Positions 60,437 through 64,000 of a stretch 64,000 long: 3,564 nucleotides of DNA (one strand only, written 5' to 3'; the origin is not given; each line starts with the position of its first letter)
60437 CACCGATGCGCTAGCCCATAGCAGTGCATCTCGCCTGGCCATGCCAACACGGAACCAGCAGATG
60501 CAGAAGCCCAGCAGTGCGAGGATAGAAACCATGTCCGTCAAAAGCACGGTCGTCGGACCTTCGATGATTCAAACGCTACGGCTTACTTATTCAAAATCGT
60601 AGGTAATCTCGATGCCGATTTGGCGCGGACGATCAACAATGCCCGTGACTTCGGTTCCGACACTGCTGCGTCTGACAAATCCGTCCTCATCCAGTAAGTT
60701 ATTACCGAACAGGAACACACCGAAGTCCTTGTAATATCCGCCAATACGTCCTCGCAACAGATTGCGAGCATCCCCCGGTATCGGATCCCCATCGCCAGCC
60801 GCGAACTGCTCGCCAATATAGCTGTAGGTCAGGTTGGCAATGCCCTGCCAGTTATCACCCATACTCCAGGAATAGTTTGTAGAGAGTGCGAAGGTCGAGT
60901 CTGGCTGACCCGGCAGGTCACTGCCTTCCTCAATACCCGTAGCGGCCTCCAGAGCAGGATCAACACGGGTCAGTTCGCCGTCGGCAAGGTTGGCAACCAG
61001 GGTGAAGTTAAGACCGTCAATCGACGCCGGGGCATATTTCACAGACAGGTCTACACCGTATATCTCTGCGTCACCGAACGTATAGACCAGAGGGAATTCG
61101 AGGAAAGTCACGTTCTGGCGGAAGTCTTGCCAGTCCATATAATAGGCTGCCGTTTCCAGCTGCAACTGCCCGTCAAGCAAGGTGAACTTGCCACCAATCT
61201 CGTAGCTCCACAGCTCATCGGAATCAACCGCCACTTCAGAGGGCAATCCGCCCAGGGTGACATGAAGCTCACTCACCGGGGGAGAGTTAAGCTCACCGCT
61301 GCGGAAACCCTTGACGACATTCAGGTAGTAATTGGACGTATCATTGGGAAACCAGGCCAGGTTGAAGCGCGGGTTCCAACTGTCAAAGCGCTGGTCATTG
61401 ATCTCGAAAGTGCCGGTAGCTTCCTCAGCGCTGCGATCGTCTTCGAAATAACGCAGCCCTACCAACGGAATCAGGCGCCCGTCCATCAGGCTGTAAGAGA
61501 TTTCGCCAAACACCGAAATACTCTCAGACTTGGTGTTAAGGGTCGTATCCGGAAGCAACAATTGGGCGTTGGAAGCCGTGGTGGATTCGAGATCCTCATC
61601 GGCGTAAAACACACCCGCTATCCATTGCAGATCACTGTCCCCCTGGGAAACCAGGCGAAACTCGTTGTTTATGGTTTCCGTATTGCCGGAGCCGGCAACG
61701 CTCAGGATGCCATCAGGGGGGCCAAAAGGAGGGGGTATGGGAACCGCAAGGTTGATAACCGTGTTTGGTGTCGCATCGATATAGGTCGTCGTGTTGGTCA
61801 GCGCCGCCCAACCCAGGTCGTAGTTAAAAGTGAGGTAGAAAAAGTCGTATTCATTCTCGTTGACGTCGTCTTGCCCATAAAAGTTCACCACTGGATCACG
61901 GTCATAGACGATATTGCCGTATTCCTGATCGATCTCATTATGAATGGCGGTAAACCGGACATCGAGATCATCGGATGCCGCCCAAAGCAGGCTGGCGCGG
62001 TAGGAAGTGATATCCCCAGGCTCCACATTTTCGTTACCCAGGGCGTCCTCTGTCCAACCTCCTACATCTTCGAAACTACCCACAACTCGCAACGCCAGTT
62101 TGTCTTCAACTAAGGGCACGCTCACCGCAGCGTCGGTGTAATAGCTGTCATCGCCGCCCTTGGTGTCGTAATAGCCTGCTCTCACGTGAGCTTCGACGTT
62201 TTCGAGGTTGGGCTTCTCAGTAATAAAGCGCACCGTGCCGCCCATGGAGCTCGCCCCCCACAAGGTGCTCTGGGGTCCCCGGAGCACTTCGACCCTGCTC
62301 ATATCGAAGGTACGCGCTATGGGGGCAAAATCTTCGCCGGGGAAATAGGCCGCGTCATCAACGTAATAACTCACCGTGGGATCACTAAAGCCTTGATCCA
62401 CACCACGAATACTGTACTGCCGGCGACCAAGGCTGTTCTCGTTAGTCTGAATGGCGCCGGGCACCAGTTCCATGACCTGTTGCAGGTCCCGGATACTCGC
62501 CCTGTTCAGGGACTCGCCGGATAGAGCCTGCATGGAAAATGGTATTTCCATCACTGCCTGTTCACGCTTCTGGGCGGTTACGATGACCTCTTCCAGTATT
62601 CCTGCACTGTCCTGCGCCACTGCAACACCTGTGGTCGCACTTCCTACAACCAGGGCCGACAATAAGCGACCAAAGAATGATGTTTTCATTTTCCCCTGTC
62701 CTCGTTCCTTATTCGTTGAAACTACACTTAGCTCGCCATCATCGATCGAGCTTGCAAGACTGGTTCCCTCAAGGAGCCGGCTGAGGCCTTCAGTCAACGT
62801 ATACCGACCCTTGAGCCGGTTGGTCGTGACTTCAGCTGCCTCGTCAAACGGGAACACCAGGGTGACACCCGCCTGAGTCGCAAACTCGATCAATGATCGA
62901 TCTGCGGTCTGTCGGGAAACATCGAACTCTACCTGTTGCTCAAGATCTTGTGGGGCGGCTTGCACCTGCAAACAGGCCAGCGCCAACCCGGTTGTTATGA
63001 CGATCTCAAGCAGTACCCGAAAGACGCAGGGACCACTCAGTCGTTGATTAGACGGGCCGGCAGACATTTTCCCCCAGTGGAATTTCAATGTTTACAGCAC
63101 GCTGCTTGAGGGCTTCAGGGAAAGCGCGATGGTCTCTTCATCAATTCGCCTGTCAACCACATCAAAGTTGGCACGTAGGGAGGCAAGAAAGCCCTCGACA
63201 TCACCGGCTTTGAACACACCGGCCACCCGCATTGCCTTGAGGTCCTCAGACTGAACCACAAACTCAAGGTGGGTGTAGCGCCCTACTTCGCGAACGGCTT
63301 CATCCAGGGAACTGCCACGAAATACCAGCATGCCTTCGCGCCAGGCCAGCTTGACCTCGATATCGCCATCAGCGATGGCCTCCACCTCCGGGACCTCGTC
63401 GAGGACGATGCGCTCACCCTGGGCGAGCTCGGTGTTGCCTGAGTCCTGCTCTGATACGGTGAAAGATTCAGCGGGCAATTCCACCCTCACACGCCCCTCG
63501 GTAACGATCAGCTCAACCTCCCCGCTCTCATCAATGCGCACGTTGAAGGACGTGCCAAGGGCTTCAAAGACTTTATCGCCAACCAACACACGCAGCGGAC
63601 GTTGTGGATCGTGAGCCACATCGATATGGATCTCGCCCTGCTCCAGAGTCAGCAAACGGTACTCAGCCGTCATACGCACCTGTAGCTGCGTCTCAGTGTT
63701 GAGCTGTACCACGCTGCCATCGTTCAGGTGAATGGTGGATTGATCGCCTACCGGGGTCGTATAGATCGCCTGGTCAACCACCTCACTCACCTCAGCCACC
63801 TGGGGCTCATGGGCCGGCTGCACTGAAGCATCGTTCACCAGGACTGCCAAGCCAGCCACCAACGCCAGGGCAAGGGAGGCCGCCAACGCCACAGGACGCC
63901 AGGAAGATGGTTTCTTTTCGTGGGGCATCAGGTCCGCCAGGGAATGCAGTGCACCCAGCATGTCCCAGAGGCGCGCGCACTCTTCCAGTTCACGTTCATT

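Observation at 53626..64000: Candidate novel uptake-and-processing system: cell-surface-signalling TonB-dependent transducer coupled to four periplasm-facing hydrolases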

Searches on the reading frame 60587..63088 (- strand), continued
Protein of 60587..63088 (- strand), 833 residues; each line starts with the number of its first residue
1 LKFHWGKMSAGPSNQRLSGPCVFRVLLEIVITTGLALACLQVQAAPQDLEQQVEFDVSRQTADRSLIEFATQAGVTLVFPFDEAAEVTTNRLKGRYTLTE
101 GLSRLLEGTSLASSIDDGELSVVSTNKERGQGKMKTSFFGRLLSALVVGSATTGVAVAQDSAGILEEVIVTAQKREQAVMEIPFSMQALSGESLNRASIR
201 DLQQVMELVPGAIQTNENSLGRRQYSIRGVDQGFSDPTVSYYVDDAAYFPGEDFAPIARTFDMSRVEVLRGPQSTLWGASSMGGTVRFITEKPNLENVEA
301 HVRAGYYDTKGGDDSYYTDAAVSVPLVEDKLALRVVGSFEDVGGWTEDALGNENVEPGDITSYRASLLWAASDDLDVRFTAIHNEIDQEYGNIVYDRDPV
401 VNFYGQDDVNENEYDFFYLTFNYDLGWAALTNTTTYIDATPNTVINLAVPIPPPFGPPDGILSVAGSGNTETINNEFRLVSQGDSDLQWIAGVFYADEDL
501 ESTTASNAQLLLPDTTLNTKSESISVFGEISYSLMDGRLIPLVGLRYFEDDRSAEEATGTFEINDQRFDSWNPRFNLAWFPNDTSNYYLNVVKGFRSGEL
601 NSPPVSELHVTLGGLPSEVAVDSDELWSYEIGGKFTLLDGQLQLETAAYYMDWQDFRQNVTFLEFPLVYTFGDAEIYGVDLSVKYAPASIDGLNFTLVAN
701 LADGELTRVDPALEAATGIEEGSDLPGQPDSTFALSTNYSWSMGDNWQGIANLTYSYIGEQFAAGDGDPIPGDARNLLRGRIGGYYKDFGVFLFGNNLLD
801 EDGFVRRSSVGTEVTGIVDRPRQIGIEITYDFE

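Call 72: search_protein_families(library=pfam, alignment_id=A1, max_evalue=0.01)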
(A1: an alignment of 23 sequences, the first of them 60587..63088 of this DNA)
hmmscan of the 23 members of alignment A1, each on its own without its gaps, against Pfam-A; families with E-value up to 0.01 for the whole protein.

A. member 1, window:60587-63088:- (833 aa): 3 families
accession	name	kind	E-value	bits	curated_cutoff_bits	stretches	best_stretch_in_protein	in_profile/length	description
PF00593.30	TonB_dep_Rec_b-barrel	-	1.1e-26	95.1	27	1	395-798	44-436/436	TonB dependent receptor-like, beta-barrel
PF07715.20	Plug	-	9.7e-16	58.6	23.9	1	179-285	2-107/107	TonB-dependent Receptor Plug Domain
PF07660.19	STN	-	0.00025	21.2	28.4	1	76-120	2-47/52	Secretin and TonB N terminus short domain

B. families by the number of members that match (of 23 scanned): 3 families
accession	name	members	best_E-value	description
PF00593.30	TonB_dep_Rec_b-barrel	23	1.3e-31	TonB dependent receptor-like, beta-barrel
PF07715.20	Plug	23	5.2e-18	TonB-dependent Receptor Plug Domain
PF07660.19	STN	9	2.5e-10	Secretin and TonB N terminus short domain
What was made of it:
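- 60587..63088 (-): TonB-dependent transducer. Features: signal peptide; STN-like signalling domain (about 62729..62863); a linker that keeps an internal RBS, ATG (M134, 62689) and a signal-peptide-like segment; TonB box EEVIVTA (from 62593); plug; barrel. STN found in 9 of 23 relatives (call 72).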

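Call 87: search_protein_families(library=pfam, proteins=[L039:12130-14595:+, L011:12423-13286:+, L011:13290-16850:+, L020:10819-12684:+, L020:12695-14056:+, L068:12419-13519:+, L086:7111-8424:+, L086:8343-10067:+, L078:12573-14219:+, L020:14945-16426:+], max_evalue=0.00001)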
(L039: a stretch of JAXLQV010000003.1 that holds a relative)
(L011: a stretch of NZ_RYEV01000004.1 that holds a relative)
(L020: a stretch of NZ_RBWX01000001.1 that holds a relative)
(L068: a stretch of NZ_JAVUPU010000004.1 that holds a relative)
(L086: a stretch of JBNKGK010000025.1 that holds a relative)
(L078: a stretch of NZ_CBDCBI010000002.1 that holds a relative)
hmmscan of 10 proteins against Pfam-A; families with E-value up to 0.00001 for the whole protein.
L039:12130-14595:+ (821 aa): 2 families
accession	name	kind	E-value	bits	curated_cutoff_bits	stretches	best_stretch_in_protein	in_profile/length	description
PF00326.27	Peptidase_S9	-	1e-41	143.2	22.6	1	615-817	7-210/213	Prolyl oligopeptidase family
PF02897.21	Peptidase_S9_N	-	9.7e-06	25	24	0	136-353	21-232/414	Prolyl oligopeptidase, N-terminal beta-propeller domain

L011:12423-13286:+ (287 aa): 2 families
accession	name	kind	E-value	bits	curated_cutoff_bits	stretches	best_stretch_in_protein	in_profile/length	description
PF00005.33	ABC_tran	-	5.5e-27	95.5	25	1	18-161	1-137/137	ABC transporter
PF13304.12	AAA_21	-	1.4e-12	48.7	27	1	129-189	234-298/304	AAA domain, putative AbiEii toxin, Type IV TA system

L011:13290-16850:+ (1186 aa): 4 families
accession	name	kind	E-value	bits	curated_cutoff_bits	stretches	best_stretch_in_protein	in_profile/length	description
PF01433.26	Peptidase_M1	-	2.5e-14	53.8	27.7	1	858-1040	7-193/218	Peptidase family M1 domain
PF12679.13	ABC2_membrane_2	-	4.4e-09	36.4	27.2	1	5-202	3-211/283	ABC-2 family transporter protein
PF12698.13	ABC2_membrane_3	-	1e-07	31.9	31.6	1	56-186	163-282/347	ABC-2 family transporter protein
PF12730.13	ABC2_membrane_4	-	6.2e-06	26.7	27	0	8-180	4-173/179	ABC-2 family transporter protein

L020:10819-12684:+ (621 aa): 1 family
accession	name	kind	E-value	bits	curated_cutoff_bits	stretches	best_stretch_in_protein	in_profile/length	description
PF00171.27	Aldedh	-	9.1e-137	456.8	23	1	152-614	4-459/461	Aldehyde dehydrogenase family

L020:12695-14056:+ (453 aa): 2 families
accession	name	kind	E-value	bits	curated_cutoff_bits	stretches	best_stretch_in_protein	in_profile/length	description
PF07690.21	MFS_1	-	6.6e-49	167.1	33.4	1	18-384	5-347/347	Major Facilitator Superfamily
PF03137.26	OATP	-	1.8e-09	36.9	25.8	1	106-325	141-384/545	Organic Anion Transporter Polypeptide (OATP) family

L068:12419-13519:+ (366 aa): 1 family
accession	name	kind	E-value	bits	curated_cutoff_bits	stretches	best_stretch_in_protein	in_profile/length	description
PF00756.26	Esterase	-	2.7e-18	67.1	22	1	93-282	7-201/251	Putative esterase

L086:7111-8424:+ (437 aa): 1 family
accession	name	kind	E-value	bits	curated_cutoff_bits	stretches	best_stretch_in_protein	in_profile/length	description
PF00202.27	Aminotran_3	-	2e-56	191.8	30.5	1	32-358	8-337/403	Aminotransferase class-III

L086:8343-10067:+ (574 aa): 2 families
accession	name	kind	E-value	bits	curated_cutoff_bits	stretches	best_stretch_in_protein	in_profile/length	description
PF07690.21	MFS_1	-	4.4e-35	121.6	33.4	1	72-515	1-347/347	Major Facilitator Superfamily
PF03137.26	OATP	-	6.9e-07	28.4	25.8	1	162-455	139-381/545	Organic Anion Transporter Polypeptide (OATP) family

L078:12573-14219:+ (548 aa): 2 families
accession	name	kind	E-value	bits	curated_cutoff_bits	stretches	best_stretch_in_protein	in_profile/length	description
PF07969.17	Amidohydro_3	-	2.8e-68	232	29.7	1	72-545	1-472/472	Amidohydrolase family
PF01979.26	Amidohydro_1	-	3.8e-11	43.2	25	1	320-544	125-345/345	Amidohydrolase family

L020:14945-16426:+ (493 aa): 1 family
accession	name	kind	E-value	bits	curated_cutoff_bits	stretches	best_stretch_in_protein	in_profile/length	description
PF01425.27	Amidase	-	2.6e-70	238.1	27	1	34-464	4-445/445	Amidase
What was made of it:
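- Hydrolases directly follow transducers in many unrelated loci (call 87).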

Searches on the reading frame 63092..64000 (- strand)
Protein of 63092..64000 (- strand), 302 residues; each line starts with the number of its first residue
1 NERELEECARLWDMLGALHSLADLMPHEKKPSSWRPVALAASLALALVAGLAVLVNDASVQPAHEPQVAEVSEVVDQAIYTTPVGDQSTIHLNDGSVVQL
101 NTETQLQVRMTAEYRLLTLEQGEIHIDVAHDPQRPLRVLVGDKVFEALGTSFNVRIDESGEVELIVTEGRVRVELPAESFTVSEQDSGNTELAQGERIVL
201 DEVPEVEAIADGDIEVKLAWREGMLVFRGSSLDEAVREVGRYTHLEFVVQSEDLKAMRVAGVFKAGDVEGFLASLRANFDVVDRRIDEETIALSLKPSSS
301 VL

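Call 5: search_protein_families(library=pfam, proteins=[window:63092-64000:-], max_evalue=0.01)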
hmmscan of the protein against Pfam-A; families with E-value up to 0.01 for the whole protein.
window:63092-64000:- (302 aa): 2 families
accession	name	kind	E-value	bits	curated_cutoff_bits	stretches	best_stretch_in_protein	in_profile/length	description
PF04773.18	FecR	-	2.7e-19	69.8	24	1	80-172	3-97/97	FecR protein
PF16344.10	FecR_C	-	4.2e-05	23.9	24.4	1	225-282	2-60/70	FecR, C-terminal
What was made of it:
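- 63092..64000 (-): FecR-type anti-sigma factor. The N-terminal ~47 codons and the ECF sigma gene lie beyond the window edge. Pfam FecR 69.8 bits and FecR_C (call 5).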

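Call 6: search_protein_families(library=ncbifam, proteins=[window:63092-64000:-], max_evalue=0.01)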
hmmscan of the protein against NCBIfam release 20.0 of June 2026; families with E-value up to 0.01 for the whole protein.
window:63092-64000:- (302 aa): 2 families
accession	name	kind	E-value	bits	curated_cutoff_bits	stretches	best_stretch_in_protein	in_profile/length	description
NF007296.1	PRK09774.1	equivalog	1.5e-24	86.7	385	1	77-276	104-293/313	ferric citrate uptake sigma factor regulator FecR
NF038083.1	CU044_5270_fam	subfamily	0.0073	16.1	100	1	22-111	13-112/284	CU044_5270 family protein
